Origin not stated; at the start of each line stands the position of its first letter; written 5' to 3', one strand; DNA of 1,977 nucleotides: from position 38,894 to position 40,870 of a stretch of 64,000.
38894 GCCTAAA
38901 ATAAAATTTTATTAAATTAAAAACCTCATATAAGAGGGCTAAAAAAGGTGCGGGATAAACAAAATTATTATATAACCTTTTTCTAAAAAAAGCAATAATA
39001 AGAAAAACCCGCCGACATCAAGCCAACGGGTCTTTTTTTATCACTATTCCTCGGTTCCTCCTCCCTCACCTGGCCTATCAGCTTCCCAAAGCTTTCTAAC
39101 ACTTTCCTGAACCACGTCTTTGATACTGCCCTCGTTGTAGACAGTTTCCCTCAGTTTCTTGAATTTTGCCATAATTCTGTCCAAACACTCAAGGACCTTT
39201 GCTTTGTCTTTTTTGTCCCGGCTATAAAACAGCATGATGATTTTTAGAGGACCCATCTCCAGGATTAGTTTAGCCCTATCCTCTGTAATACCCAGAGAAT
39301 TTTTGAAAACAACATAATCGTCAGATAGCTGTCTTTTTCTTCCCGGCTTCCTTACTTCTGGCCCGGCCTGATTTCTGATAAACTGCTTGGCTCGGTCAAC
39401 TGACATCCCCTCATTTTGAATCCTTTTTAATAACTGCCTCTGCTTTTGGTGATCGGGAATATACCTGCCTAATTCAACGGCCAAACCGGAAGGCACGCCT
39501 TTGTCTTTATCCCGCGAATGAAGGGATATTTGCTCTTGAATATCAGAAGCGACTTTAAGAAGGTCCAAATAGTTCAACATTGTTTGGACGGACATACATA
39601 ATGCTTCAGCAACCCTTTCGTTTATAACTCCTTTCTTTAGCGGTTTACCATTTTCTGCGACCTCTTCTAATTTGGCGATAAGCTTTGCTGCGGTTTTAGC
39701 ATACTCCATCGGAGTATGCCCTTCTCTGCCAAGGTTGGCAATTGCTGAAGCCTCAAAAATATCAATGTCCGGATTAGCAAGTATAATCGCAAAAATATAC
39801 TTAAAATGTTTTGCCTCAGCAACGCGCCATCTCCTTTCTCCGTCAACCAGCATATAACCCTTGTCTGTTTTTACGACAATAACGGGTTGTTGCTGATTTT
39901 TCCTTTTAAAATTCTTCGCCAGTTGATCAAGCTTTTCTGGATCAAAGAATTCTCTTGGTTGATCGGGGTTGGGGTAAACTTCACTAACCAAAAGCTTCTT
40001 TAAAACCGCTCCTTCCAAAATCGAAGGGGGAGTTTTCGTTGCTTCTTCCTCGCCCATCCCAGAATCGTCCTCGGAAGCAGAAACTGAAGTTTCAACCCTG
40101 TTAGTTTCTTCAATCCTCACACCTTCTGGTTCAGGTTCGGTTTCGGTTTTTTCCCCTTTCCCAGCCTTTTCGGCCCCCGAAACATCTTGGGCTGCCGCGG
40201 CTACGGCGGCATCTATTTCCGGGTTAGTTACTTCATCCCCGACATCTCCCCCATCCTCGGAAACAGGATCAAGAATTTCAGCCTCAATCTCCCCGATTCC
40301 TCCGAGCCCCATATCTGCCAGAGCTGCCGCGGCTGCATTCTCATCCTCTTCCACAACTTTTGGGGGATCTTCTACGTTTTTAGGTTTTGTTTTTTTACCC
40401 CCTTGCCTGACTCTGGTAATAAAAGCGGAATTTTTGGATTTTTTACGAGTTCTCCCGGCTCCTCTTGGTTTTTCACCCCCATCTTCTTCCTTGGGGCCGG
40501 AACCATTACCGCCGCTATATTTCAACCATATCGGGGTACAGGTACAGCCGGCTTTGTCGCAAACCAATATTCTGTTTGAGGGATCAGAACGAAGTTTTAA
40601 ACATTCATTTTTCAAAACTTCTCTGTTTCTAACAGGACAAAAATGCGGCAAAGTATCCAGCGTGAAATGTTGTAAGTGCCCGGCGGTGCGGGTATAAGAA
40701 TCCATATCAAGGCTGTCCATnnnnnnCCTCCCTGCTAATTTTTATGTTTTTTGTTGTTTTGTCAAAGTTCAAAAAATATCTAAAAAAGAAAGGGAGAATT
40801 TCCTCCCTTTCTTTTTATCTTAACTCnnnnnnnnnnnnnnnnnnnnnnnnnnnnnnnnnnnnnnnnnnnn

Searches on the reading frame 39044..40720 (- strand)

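Call 64: search_protein_families(library=pfam, proteins=[window:39044-40720:-], max_evalue=0.00001)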
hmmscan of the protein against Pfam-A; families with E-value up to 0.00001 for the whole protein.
window:39044-40720:- (558 aa): 1 family
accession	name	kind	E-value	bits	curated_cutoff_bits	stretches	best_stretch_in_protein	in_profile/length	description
PF02195.25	ParB_N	-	4.7e-16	59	26.3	1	240-330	3-94/95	ParB N-terminal domain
